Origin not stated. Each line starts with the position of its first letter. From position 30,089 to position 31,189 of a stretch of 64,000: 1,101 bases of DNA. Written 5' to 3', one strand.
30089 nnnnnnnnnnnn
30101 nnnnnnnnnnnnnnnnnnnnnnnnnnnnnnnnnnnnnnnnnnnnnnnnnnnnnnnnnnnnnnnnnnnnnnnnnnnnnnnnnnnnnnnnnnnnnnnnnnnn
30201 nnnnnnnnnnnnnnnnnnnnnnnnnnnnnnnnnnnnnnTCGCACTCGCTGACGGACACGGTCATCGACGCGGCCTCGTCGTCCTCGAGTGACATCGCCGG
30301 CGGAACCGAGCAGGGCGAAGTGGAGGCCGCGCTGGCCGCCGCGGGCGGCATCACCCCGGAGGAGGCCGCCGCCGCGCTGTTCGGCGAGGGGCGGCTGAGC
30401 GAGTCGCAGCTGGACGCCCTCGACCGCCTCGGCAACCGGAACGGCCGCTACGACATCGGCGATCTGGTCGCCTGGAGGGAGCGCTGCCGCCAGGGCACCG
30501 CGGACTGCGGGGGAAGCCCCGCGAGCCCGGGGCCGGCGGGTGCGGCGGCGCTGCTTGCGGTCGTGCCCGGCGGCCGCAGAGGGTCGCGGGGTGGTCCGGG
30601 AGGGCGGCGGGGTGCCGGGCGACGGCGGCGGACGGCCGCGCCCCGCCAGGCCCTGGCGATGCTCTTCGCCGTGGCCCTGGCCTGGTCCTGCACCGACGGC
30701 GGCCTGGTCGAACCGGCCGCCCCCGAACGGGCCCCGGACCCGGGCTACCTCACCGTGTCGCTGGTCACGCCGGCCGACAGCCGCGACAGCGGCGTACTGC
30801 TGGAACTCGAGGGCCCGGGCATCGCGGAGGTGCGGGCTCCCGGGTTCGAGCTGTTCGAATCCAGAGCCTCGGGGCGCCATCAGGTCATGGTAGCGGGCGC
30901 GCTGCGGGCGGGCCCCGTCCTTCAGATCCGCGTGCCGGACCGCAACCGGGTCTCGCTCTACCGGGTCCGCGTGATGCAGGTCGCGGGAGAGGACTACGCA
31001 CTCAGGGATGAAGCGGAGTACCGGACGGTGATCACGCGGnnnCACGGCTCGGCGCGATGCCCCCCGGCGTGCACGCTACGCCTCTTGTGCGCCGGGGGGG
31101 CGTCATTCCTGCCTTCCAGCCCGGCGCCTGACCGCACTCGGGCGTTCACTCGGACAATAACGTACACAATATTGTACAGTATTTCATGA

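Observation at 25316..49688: Array of four tandem giant modular surface-protein genes (~24 kb)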

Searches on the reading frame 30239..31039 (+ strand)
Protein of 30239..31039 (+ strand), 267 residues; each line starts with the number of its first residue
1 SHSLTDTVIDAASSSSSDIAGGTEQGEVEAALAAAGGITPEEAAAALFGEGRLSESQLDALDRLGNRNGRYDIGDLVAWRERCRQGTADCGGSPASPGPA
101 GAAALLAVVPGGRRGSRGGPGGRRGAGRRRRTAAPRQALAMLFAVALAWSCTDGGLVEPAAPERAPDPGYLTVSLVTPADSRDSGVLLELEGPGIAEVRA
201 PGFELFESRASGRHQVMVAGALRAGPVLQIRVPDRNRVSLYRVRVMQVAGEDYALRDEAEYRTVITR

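Call 9: find_homologous_proteins(query=window:30239-31039:+, max_evalue=0.001)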
Query seq(267 aa) (267 aa): 49 proteins with E <= 0.001 among 8000 candidates.
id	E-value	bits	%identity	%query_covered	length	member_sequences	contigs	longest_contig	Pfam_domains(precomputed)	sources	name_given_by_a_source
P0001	8.2e-142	489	88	100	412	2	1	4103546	-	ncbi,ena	-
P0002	1.9e-131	455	83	100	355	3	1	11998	-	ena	-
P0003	8.2e-88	312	58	100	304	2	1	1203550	-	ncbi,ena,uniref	ncbi:hypothetical protein [Candidatus Palauibacter sp.]|uniref:hypothetical protein n=1 Tax=Candidat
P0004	1.1e-84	302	58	100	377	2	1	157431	-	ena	-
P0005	6.3e-81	290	57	99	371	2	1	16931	-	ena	-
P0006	7.1e-79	283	56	100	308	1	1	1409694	-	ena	-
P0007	5.4e-77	277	58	90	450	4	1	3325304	-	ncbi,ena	-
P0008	6.4e-77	277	54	99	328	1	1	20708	-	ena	-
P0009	2.4e-74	268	52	98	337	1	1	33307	-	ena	-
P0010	1.5e-73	266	57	86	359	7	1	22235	-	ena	-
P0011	3.7e-73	264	57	86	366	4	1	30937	PF03160.21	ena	-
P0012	5.0e-73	264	54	96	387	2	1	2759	-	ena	-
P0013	6.5e-73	263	56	86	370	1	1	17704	PF00041.28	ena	-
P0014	1.2e-72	263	53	88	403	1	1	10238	-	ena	-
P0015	3.2e-72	261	58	90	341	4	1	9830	-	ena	-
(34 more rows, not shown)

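Call 45: search_protein_representatives(alignment_id=A3)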
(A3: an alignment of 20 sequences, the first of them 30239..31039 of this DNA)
Query: 20 sequences, 288 profile positions. Proteins with E-value up to 0.001 (for the whole library): 1227; up to 1e-10: 424; up to 1e-30: 167. The best 150 are listed.
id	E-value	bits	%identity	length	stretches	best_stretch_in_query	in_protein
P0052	8.9e-147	504.3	-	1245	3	2-287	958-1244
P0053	5.6e-133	459.0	-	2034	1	2-287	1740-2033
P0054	6.3e-133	458.9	-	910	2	2-286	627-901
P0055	4.7e-130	449.5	-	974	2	2-286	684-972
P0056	1.9e-129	447.5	-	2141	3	2-287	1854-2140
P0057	1.5e-128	444.5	-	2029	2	2-287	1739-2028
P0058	5.7e-126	436.1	-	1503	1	24-287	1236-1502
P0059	3.0e-125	433.7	-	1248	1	2-287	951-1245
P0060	1.6e-124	431.3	-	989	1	20-287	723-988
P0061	5.7e-122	422.9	-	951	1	2-286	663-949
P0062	2.9e-121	420.6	-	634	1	21-287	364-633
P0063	5.2e-121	419.8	-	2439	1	20-287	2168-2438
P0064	1.4e-119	415.0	-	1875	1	32-286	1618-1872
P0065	9.7e-119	412.3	-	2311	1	22-287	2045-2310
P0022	1.1e-118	412.1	-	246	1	45-287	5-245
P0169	4.5e-60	219.8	-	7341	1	20-287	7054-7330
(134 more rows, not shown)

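Call 59: search_protein_families(library=pfam, alignment_id=A5, max_evalue=0.00001)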
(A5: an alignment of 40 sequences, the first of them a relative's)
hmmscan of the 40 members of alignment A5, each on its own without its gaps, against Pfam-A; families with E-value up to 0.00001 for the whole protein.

A. member 1, P0052 (1245 aa): 3 families
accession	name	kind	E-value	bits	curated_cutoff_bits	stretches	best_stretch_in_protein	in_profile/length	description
PF03160.20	Calx-beta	-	6.5e-20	71.8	27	1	780-874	19-119/119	Calx-beta domain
PF00041.27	fn3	-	4.2e-10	40.1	25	1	452-541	1-81/84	Fibronectin type III domain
PF13753.12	SWM_repeat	-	2.9e-07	31.1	27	1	348-418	13-86/86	Putative flagellar system-associated repeat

B. families by the number of members that match (of 40 scanned): 31 families (the first 25 are shown)
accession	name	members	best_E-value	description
PF03160.20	Calx-beta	28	4.3e-136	Calx-beta domain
PF00041.27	fn3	21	1.9e-86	Fibronectin type III domain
PF25059.1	FN3_DSCAM-DSCAML_C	13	1.4e-30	DSCAM/DSCAML C-terminal Fn3-like domain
PF13855.12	LRR_8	9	1.2e-80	Leucine rich repeat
PF12799.13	LRR_4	8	1.3e-39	Leucine Rich repeats (2 copies)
PF25788.1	Ig_Rha78A_N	7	7.3e-42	Rha78A-like, N-terminal immunoglobulin domain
PF12733.13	Cadherin-like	7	1.3e-20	Cadherin-like beta sandwich domain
PF23598.1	LRR_14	6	2e-26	Leucine-rich repeat region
PF13753.12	SWM_repeat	6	1.3e-20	Putative flagellar system-associated repeat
PF00560.39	LRR_1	5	5.2e-34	Leucine Rich Repeat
PF22633.2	F5_F8_type_C_2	5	5.7e-29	NedA-like, galactose-binding domain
PF13306.12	LRR_5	5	3.7e-27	BspA type Leucine rich repeat region (6 copies)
PF00028.23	Cadherin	5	1.3e-18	Cadherin domain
PF16656.11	Pur_ac_phosph_N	5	7.4e-08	Purple acid Phosphatase, N-terminal domain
PF23197.1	IG_AIR9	4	6.2e-12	AIR9 A9 domain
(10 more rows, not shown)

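Call 64: find_encoding_contigs(protein=P0001, flank=10000, max_places=4)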
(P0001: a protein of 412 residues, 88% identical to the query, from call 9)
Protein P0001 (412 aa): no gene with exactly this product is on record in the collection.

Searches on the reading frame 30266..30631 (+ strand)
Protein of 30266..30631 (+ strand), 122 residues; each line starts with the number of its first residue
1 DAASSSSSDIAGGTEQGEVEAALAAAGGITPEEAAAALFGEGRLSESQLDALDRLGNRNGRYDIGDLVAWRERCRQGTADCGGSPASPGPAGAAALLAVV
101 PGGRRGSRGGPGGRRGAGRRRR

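Call 47: search_protein_families(library=pfam, proteins=[window:30266-30631:+], max_evalue=10)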
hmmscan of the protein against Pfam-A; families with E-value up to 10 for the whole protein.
seq(122 aa): 0 families

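Call 48: search_protein_families(library=ncbifam, proteins=[window:30266-30631:+], max_evalue=10)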
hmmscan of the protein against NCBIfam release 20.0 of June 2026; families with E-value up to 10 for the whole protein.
seq(122 aa): 1 family
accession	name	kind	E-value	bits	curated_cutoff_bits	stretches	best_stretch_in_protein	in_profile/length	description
NF006500.1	PRK08937.2-4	subfamily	0.05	12.4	626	1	18-78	34-97/448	adenylosuccinate lyase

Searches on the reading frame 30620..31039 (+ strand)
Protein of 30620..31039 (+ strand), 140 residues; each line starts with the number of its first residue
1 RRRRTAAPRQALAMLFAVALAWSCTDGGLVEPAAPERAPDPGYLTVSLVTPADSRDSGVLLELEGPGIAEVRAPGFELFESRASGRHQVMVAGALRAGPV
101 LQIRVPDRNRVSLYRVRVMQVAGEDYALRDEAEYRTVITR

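Call 47: search_protein_families(library=pfam, proteins=[window:30620-31039:+], max_evalue=10)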
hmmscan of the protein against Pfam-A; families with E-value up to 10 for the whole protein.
seq(140 aa): 0 families

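Call 48: search_protein_families(library=ncbifam, proteins=[window:30620-31039:+], max_evalue=10)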
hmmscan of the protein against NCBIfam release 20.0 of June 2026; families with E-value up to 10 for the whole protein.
seq(140 aa): 0 families

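Call 79: predict_structure(alignment_id=A6)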
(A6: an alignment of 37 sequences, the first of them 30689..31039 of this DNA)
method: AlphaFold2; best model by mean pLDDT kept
length: 117 residues; sequences in the alignment: 37
mean_pLDDT: 86.5   pTM: 0.75
mean pLDDT of the five models: 86.5, 86.5, 86.1, 83.5, 83.5
residues with pLDDT >= 90: 73; 70-90: 29; 50-70: 12; < 50: 3
segments of 3 or more residues with pLDDT < 50: none
pLDDT, mean of each block of 10 residues (from residue 1): 52 76 91 91 92 91 89 93 91 93 89 93
secondary structure, 60 per line:
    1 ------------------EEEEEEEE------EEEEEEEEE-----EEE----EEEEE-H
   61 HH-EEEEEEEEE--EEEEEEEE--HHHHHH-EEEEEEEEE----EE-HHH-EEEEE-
elements in order: E19-26 E33-41 E47-49 E54-58 E64-72 E75-82 H85-90 E92-100 E112-116

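Call 81: fold_search(model_id=the predicted structure, library=pdb)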
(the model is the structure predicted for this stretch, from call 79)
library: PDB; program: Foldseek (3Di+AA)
matches with E <= 10: 470; with E <= 0.001: 0
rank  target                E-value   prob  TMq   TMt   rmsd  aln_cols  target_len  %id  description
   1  2xdh                  1.3e-02  1.00  0.51  0.44   4.6       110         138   14  Non-cellulosomal cohesin from the hyperthermophilic archaeon Archaeoglobus fulgidus (released 2010-05-26)
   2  3esm                  3.9e-02  0.95  0.42  0.37   5.8       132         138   12  Crystal structure of an uncharacterized protein from Nocardia farcinica reveals an immunoglobulin-like fold (released 2008-10-14)
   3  3lb9_A                9.3e-02  0.33  0.29  0.22  12.2       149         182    8  Crystal structure of the B. circulans cpA123 circular permutant (released 2010-03-23)
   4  8um6_A                9.8e-02  0.91  0.42  0.39   5.4       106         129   10  Structure of copper bound to YcnI W137F (released 2024-02-07)
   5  7me6_A                1.2e-01  0.97  0.47  0.43   4.1       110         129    9  Structure of the apo form of YcnI (released 2021-08-18)
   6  7mek_B                1.4e-01  0.97  0.48  0.45   4.1       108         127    9  Structure of copper bound to Ycnl (released 2021-08-18)
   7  7me6_B                1.6e-01  0.96  0.46  0.43   4.0       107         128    9  Structure of the apo form of YcnI (released 2021-08-18)
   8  8um6_B                1.8e-01  0.96  0.47  0.44   4.2       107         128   11  Structure of copper bound to YcnI W137F (released 2024-02-07)
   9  6dps_F                2.5e-01  0.18  0.26  0.26  10.5       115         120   15  Crystal Structure of Neisseria meningitidis DsbD n-terminal domain in the oxidised form (released 2018-09-12)
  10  6t0q_A                3.4e-01  0.66  0.41  0.17   7.0       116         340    9  Pleurotus Ostreatus Lectin (POL), apo form (released 2020-02-19)
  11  5xcb                  4.4e-01  0.11  0.26  0.13  16.4       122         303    7  X-ray structure of domains D1 and D2 of Clostridium perfringens pili protein CppA (released 2018-02-28)
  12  3nl1                  4.4e-01  0.11  0.21  0.09  13.3        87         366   11  Crystal Structure of Salicylate 1,2-dioxygenase from Pseudoaminobacter salicylatoxidans Adducts with gentisate (released 2011-07-13)
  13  9iuj_A                5.5e-01  0.33  0.38  0.09   7.1       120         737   12  Integrin alpha-v beta-3 in complex with rhodostomin (released 2025-07-30)
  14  5xcc_A                5.5e-01  0.10  0.26  0.09  17.3       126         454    8  X-ray structure of Clostridium perfringens pili protein CppA (released 2018-02-28)
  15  6kbq_A                5.8e-01  0.47  0.41  0.18   7.1       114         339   10  Crystal Structure of Lectin from Pleurotus ostreatus in complex with Glycerol (released 2020-08-05)
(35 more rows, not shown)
